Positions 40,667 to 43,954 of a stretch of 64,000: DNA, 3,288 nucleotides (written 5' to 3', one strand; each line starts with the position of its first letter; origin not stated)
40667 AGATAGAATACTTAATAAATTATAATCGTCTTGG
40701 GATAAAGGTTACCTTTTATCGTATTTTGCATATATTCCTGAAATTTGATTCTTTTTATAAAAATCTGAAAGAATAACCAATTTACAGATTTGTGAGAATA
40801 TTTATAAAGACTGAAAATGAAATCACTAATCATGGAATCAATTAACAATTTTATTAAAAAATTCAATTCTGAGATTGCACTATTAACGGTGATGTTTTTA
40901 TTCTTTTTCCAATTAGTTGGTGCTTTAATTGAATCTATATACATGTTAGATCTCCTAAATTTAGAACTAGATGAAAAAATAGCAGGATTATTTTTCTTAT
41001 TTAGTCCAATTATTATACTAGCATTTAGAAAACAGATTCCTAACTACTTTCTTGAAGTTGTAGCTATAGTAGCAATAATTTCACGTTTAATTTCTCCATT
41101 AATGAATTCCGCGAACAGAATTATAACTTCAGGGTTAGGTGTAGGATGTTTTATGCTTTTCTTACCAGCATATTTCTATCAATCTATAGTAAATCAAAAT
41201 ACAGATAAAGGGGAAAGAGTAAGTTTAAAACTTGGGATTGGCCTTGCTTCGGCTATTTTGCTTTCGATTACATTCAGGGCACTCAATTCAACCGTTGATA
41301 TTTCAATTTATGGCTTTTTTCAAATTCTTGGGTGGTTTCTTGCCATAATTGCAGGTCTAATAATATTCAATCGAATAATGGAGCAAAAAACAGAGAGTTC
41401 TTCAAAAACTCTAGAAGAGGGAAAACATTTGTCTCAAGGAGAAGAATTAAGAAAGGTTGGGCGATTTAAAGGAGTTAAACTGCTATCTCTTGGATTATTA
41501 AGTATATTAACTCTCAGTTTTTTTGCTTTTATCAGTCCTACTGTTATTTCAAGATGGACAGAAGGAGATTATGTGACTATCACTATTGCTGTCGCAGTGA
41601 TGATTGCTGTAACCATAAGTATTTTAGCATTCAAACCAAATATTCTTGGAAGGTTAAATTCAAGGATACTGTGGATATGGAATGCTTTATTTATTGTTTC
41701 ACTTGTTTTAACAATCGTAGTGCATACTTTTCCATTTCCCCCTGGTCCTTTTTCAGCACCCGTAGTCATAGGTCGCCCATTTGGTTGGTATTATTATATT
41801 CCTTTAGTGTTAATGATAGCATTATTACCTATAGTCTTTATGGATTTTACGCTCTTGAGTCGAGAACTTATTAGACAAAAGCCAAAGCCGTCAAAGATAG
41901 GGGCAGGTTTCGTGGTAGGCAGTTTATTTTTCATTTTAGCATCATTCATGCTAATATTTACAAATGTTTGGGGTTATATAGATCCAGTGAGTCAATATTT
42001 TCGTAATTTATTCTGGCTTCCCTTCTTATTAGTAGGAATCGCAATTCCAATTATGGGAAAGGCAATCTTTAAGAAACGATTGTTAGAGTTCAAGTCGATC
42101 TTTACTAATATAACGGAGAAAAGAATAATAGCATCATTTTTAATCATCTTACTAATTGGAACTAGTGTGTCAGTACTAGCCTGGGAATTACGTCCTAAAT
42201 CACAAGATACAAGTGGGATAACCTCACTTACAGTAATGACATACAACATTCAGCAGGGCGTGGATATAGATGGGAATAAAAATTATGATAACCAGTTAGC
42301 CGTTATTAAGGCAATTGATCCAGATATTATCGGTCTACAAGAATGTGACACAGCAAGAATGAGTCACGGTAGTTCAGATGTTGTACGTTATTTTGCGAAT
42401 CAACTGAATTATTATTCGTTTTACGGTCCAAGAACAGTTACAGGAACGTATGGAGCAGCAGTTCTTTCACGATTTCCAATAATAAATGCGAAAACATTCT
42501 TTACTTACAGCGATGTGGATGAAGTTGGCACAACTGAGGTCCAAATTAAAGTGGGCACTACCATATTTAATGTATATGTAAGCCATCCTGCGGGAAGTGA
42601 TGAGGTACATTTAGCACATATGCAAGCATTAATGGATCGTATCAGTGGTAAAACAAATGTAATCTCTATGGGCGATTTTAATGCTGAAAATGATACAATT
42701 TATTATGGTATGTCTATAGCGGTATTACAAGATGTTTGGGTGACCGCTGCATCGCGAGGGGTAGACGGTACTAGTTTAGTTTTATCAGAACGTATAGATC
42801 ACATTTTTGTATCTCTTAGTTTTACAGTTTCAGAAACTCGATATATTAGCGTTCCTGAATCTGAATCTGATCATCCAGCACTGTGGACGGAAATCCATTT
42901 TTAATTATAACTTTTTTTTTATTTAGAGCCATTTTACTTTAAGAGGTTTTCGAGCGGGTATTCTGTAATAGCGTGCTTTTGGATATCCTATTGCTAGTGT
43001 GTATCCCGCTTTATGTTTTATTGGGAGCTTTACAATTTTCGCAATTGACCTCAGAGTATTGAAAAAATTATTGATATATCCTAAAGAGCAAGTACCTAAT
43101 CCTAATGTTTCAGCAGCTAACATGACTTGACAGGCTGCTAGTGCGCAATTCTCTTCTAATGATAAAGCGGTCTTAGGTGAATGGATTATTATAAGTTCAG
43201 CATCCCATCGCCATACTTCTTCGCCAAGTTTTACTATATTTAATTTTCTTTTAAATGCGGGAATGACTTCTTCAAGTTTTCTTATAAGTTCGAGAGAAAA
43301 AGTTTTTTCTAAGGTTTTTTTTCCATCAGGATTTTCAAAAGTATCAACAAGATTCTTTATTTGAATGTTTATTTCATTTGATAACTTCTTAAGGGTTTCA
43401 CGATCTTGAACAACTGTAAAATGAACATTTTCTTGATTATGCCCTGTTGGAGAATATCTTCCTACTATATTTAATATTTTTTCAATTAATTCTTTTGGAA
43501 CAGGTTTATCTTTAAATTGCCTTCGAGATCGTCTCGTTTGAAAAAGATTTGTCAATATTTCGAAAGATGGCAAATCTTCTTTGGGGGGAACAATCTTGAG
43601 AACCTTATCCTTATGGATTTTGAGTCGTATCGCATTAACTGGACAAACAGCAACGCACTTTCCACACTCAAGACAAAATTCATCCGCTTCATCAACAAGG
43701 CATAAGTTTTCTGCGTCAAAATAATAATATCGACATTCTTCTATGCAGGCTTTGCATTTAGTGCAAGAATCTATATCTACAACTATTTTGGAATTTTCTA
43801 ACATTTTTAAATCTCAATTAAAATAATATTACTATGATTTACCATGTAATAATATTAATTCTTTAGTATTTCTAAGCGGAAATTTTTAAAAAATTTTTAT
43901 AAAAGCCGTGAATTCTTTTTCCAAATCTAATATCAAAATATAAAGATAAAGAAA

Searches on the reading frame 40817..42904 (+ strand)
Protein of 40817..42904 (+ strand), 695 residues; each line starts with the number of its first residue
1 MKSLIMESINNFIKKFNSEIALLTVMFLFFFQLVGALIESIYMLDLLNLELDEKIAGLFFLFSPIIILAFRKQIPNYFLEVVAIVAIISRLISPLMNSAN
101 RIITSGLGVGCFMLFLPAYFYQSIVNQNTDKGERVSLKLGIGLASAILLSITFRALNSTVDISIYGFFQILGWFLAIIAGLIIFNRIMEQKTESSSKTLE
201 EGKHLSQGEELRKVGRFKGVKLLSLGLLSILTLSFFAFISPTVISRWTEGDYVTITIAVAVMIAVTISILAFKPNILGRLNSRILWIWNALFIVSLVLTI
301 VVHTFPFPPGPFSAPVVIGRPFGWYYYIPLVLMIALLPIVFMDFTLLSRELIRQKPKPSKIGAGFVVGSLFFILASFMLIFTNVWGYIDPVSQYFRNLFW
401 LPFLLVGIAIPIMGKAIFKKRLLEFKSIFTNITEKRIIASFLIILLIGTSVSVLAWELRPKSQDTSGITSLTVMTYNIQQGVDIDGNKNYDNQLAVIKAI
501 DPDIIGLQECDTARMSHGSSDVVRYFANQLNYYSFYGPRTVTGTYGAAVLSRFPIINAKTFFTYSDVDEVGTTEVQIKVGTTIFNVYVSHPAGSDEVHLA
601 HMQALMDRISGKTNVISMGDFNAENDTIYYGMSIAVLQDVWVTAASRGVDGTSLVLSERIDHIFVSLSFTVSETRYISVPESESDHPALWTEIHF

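Call 43: search_protein_families(library=pfam, proteins=[window:40817-42904:+], max_evalue=0.0001)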
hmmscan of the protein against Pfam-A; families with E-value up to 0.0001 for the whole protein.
window:40817-42904:+ (695 aa): 2 families
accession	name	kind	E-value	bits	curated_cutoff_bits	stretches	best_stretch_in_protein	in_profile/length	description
PF23226.1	Exo_endo_phos_PGAP2IP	-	5.2e-20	72.2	27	1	471-603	4-137/239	PGAP2IP, C-terminal nuclease-like domain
PF03372.29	Exo_endo_phos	-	1.3e-18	67.9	24.5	1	474-686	1-225/225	Endonuclease/Exonuclease/phosphatase family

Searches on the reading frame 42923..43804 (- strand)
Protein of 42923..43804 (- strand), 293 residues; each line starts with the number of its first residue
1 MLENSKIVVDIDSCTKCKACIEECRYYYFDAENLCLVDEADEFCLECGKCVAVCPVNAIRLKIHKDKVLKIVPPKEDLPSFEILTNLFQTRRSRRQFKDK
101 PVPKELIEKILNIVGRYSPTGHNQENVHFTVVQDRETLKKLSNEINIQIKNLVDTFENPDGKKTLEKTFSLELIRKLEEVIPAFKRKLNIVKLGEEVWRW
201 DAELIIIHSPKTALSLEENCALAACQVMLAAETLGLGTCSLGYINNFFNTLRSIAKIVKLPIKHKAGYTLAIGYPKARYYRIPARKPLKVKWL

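Call 43: search_protein_families(library=pfam, proteins=[window:42923-43804:-], max_evalue=0.0001)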
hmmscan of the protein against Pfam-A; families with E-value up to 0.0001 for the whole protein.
window:42923-43804:- (293 aa): 11 families
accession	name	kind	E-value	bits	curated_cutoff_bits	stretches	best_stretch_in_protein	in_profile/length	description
PF00881.29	Nitroreductase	-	1.3e-22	81.2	23.5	1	90-274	3-167/167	Nitroreductase family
PF12838.12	Fer4_7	-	1.3e-08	35.6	27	1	44-65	2-23/52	4Fe-4S dicluster domain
PF00037.32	Fer4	-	1.8e-08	34.3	21.1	1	42-60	6-24/24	4Fe-4S binding domain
PF14512.11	TM1586_NiRdase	-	2.1e-08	34.5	27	0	204-287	69-144/215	Putative TM nitroreductase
PF12837.12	Fer4_6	-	1e-07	32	25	0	43-59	8-24/24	4Fe-4S binding domain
PF12797.12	Fer4_2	-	1.4e-06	28.3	24.5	0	42-56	8-22/22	4Fe-4S binding domain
PF13187.11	Fer4_9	-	1.7e-06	28.4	27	1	14-59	2-52/52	4Fe-4S dicluster domain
PF13237.11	Fer4_10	-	2.2e-06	27.9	25.5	0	6-55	1-53/53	4Fe-4S dicluster domain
PF13484.11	Fer4_16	-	3.9e-06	28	30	0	44-64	2-21/66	4Fe-4S double cluster binding domain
PF14697.11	Fer4_21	-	2.9e-05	24.6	35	1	9-61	3-59/59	4Fe-4S dicluster domain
PF12800.12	Fer4_4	-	5.2e-05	23.7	24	0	44-56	4-16/17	4Fe-4S binding domain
